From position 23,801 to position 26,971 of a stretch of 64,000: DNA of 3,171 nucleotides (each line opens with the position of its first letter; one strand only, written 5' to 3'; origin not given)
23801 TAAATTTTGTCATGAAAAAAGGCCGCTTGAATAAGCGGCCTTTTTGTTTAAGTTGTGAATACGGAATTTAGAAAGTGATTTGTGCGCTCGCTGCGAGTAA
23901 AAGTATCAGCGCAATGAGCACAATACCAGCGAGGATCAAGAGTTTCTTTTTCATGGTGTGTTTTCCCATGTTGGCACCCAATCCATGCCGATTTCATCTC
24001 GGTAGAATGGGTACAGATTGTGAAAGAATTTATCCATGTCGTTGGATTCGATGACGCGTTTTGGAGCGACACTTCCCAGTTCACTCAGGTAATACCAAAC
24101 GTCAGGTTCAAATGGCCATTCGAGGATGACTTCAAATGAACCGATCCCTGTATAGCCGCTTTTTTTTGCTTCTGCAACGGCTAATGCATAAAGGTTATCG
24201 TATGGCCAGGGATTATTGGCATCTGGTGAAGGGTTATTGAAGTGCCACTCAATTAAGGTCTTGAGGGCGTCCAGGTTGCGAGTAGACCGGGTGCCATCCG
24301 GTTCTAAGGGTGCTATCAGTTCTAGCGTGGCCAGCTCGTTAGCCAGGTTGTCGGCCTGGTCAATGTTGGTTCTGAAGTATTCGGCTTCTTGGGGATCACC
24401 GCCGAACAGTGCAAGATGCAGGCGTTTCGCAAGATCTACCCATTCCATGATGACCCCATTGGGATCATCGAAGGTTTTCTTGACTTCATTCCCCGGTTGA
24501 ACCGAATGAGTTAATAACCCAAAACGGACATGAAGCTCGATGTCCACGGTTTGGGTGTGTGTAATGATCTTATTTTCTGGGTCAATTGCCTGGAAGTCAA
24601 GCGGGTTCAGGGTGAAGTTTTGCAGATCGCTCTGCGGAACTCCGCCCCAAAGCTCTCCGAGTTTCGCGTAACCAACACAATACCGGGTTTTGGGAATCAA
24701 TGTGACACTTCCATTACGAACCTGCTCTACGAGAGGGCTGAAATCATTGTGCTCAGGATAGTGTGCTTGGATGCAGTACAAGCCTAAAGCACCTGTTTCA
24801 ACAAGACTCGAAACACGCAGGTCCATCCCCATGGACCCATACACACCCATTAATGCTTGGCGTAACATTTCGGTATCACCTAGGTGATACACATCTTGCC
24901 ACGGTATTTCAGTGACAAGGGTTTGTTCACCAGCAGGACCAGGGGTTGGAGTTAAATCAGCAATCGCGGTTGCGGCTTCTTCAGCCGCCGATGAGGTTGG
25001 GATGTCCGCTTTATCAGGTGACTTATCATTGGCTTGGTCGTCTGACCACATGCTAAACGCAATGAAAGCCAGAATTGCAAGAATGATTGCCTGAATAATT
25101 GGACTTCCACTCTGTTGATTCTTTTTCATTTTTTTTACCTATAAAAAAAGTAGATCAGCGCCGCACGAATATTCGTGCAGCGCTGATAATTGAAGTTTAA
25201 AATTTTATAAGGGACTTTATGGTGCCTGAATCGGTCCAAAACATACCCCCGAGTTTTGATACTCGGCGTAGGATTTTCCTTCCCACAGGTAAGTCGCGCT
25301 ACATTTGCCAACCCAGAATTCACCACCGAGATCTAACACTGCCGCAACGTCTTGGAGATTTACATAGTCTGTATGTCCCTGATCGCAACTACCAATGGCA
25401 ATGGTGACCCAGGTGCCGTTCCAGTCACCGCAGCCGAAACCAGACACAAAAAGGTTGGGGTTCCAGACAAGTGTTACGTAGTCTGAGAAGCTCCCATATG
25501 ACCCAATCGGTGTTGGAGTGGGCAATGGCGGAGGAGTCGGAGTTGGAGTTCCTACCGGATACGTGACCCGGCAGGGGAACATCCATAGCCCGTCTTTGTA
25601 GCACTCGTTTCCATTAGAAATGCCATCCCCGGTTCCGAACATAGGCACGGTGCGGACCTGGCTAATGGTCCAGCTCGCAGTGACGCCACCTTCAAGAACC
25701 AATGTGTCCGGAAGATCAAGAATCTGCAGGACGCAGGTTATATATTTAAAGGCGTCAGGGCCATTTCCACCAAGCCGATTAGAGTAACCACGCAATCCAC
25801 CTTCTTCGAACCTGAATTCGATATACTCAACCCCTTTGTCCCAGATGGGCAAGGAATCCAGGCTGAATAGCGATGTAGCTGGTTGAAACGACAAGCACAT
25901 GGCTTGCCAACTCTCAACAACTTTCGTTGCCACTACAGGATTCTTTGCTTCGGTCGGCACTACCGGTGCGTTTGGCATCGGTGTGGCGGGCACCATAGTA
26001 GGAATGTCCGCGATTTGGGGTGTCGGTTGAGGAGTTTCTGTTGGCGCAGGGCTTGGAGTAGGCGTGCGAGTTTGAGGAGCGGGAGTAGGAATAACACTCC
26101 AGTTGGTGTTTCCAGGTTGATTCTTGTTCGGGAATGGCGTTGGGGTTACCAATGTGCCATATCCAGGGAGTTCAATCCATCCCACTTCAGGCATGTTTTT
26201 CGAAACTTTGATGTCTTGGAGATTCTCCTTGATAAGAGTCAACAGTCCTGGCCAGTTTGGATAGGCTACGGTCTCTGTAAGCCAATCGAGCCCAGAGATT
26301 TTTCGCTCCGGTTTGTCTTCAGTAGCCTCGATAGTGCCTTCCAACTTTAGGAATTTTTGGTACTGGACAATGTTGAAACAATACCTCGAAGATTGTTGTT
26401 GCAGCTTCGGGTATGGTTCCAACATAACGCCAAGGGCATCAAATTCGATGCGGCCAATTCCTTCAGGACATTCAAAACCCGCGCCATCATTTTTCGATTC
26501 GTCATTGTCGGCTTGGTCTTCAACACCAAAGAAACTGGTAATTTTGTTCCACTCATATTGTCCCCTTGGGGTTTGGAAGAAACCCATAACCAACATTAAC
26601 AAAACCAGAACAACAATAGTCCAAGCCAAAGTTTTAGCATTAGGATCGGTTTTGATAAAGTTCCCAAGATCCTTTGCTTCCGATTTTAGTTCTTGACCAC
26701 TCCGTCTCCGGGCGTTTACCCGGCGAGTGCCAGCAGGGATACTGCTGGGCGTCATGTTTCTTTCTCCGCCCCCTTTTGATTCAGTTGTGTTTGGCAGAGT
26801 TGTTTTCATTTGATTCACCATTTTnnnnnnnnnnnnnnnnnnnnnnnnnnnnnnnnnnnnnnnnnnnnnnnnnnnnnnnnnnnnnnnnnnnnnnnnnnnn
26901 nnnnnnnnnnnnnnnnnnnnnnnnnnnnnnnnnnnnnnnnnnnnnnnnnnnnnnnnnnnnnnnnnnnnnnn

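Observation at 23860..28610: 4.7 kb compositionally foreign block (about 50% GC versus about 35%) of three secreted/membrane proteins inserted next to tRNA-Thr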

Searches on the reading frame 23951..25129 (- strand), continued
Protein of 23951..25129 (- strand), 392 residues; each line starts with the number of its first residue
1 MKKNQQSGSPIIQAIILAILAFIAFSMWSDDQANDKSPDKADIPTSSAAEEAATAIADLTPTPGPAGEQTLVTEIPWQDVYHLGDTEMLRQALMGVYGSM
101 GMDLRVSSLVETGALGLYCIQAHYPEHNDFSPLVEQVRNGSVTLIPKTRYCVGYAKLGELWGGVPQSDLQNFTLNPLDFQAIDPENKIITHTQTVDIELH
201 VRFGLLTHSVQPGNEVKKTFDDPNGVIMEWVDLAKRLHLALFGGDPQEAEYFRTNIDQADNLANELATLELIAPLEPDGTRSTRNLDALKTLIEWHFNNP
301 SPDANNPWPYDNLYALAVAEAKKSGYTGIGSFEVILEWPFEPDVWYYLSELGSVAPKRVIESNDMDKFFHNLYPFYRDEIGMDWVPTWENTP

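Call 81: predict_structure(alignment_id=A5)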
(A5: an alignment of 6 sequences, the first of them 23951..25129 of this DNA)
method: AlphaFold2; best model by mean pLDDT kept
length: 392 residues; sequences in the alignment: 6
mean_pLDDT: 38.7   pTM: 0.28
mean pLDDT of the five models: 38.7, 37.2, 36.7, 35.7, 35.7
residues with pLDDT >= 90: 0; 70-90: 5; 50-70: 46; < 50: 341
segments of 3 or more residues with pLDDT < 50: 1-9, 30-186, 188-289, 305-310, 330-392
pLDDT, mean of each block of 10 residues (from residue 1): 45 64 63 38 33 33 30 26 34 36 31 33 42 43 39 32 34 35 45 38 33 30 34 34 33 33 33 38 46 54 49 56 52 45 34 35 33 31 34 34
secondary structure, 60 per line:
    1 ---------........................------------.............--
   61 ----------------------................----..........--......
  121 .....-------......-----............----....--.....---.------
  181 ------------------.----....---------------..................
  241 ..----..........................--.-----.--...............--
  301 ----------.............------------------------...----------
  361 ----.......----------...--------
elements in order: H10-33 H46-58 H83-98 E103-112 E115-125 H133-138 E144-155 E160-163 H166-170 E204-207 H223-242 H247-272 H284-298 H311-323 H365-371

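Call 100: search_solved_structures(query=A11, max_evalue=10, show_alignments=1)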
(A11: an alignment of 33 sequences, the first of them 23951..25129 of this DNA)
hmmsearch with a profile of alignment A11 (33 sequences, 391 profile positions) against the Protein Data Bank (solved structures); distinct sequences matched with E-value up to 10: 1.
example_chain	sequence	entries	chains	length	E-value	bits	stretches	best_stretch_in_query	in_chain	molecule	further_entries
3gd7_A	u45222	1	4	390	0.97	11.4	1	297-381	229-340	Fusion complex of Cystic fibrosis transmembrane conductance regulator, residues 1193-1427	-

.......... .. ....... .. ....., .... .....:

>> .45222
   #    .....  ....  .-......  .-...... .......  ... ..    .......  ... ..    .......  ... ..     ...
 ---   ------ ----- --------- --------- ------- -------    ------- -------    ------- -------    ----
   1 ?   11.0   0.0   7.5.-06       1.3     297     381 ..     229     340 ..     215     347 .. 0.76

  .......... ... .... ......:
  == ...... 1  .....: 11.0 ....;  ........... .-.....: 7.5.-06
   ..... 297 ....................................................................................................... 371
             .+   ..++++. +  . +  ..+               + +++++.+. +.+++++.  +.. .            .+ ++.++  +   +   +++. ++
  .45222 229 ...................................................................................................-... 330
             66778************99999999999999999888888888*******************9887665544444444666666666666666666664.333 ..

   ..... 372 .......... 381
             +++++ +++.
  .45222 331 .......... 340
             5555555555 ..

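Call 101: search_protein_families(library=pfam, alignment_id=A11, max_evalue=0.1)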
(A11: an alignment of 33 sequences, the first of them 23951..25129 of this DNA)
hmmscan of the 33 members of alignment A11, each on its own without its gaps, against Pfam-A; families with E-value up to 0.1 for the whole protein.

A. member 1, window:23951-25129:- (392 aa): 0 families

B. families by the number of members that match (of 33 scanned): 4 families
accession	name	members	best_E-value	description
PF00399.24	PIR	1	0.014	Yeast PIR protein repeat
PF17590.7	DUF5488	1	0.042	Family of unknown function (DUF5488)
PF08138.16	Sex_peptide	1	0.08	Sex peptide (SP) family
PF13796.11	Sensor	1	0.094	Putative sensor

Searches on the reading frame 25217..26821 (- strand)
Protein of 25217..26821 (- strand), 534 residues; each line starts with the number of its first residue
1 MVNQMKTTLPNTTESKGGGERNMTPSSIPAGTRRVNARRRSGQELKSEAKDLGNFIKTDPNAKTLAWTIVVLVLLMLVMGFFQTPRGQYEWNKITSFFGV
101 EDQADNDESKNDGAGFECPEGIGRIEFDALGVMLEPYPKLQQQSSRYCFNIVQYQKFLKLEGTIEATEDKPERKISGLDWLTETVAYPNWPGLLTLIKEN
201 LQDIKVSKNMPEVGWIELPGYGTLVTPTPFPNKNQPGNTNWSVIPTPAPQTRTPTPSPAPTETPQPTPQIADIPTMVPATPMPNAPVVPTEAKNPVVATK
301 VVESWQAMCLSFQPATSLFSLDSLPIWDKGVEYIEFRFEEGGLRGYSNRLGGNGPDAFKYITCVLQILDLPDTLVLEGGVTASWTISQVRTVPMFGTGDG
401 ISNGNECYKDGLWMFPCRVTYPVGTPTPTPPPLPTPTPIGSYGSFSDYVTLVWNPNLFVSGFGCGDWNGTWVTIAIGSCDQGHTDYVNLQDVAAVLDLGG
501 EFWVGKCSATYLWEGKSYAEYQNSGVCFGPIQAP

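Call 4: search_protein_families(library=pfam, proteins=[window:25217-26821:-], max_evalue=0.1)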
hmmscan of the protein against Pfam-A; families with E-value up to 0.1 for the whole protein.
window:25217-26821:- (534 aa): 1 family
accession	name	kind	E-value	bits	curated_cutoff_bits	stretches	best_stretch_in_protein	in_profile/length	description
PF05743.18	UEV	-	0.00028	21.2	27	1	133-219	8-92/121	UEV domain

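Call 5: search_protein_families(library=phrogs, proteins=[window:25217-26821:-], max_evalue=0.1)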
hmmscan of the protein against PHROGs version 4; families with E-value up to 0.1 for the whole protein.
window:25217-26821:- (534 aa): 1 family
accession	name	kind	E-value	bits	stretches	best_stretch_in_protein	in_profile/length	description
phrog_11350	-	unknown function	0.045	14.9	0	39-78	63-102/108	-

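Call 12: find_homologous_proteins(query=window:25217-26821:-)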
Query window:25217-26821:- (534 aa): 3 proteins with E <= 0.001 among 8000 candidates.
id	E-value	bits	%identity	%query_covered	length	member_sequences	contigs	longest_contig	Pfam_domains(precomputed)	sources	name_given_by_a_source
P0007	0.0e+0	1249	100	99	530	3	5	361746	-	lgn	-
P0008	9.0e-97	343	39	89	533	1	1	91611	-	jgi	jgi:hypothetical protein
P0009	9.8e-92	326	39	89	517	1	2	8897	-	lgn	-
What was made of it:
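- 25217..26821 (-): Gene B: 534 aa (probable start 26809, giving 530 aa). It has a cytoplasmic N-terminus, one TM helix and extracytoplasmic domains joined by two Pro/Thr linkers, and ends in a Cys-rich domain. The tract 25244-26446 differs by recombination between strains. Only 3 clusters among 5.8e9 proteins (call 12).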

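Call 16: find_encoding_contigs(protein=P0009, flank=10000, max_places=4)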
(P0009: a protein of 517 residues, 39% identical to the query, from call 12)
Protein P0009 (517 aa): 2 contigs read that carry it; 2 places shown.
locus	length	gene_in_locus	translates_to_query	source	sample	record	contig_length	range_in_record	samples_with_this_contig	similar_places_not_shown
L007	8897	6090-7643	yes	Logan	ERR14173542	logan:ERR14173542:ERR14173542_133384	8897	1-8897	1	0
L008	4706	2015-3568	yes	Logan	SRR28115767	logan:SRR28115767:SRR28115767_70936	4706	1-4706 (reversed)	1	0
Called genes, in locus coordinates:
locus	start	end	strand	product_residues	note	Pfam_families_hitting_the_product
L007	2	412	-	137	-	?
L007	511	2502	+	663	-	PF04932:Wzy_C, PF13432:TPR_16 (faint)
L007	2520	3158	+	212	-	PF01327:Pep_deformylase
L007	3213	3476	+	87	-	-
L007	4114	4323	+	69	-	-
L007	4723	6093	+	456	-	PF01551:Peptidase_M23, PF01464:SLT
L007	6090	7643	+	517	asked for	-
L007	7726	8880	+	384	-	-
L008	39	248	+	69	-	-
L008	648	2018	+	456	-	PF01551:Peptidase_M23, PF01464:SLT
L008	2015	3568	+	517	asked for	-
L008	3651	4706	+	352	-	?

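Call 31: search_protein_families(library=pfam, proteins=[L007:4723-6093:+], max_evalue=0.05)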
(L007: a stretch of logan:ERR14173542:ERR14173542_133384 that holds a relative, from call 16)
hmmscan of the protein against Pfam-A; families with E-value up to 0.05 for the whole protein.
L007:4723-6093:+ (456 aa): 3 families
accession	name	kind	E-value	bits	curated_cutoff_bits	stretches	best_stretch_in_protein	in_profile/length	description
PF01464.25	SLT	-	5.4e-19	68.3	21.3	1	331-430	2-94/117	Transglycosylase SLT domain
PF01551.29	Peptidase_M23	-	2e-08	34.8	28.7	1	67-145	11-89/96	Peptidase family M23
PF13567.11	DUF4131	-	0.0048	17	31.6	1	234-288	7-59/165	Domain of unknown function (DUF4131)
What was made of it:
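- SLT-like domain: a true SLT domain occupies the same position in the L007 orthologue (call 31).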

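Call 37: search_solved_structures(query=A3, max_evalue=10)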
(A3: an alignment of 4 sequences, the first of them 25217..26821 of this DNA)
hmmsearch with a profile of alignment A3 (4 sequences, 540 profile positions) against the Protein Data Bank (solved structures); distinct sequences matched with E-value up to 10: 2.
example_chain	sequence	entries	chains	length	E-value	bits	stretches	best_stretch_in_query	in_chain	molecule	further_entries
9njt_A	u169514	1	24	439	1.7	10.3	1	238-330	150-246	Dihydrolipoyllysine-residue succinyltransferase component of 2-oxoglutarate dehydrogenase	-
3at5_B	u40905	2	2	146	2.4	9.9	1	62-104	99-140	Beta-globin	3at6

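Call 38: search_protein_families(library=ncbifam, proteins=[window:25217-26821:-], max_evalue=0.1)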
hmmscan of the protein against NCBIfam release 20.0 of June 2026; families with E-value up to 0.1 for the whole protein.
window:25217-26821:- (534 aa): 0 families

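Call 39: search_protein_families(library=padloc, proteins=[window:25217-26821:-], max_evalue=0.1)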
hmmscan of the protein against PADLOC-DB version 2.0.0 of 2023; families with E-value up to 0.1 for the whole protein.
window:25217-26821:- (534 aa): 0 families

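Call 94: search_protein_families(library=pfam, alignment_id=A3, max_evalue=1)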
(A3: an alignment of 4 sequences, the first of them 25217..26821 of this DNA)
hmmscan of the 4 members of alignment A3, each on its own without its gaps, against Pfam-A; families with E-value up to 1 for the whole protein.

A. member 1, window:25217-26821:- (534 aa): 2 families
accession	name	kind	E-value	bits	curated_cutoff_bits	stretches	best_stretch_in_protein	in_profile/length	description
PF05743.18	UEV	-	0.00028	21.2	27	1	133-219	8-92/121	UEV domain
PF01292.26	Ni_hydr_CYTB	-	0.14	12.3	30.1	1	52-100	89-132/179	Prokaryotic cytochrome b561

B. families by the number of members that match (of 4 scanned): 8 families
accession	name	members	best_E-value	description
PF05743.18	UEV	1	0.00028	UEV domain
PF06781.17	CrgA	1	0.11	Cell division protein CrgA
PF12773.13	DZR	1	0.13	Double zinc ribbon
PF01292.26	Ni_hydr_CYTB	1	0.14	Prokaryotic cytochrome b561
PF09850.14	DotU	1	0.17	Type VI secretion system protein DotU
PF18613.6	TrkA_TMD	1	0.35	Tyrosine kinase receptor A trans-membrane domain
PF18256.6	HscB_4_cys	1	0.43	Co-chaperone HscB tetracysteine metal binding motif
PF13248.11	Zn_ribbon_3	1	0.81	zinc-ribbon domain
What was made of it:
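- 25217..26821 (-): The Pfam UEV hit is below threshold and occurs in 1 of 4 members, so it is spurious (calls 4, 94).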
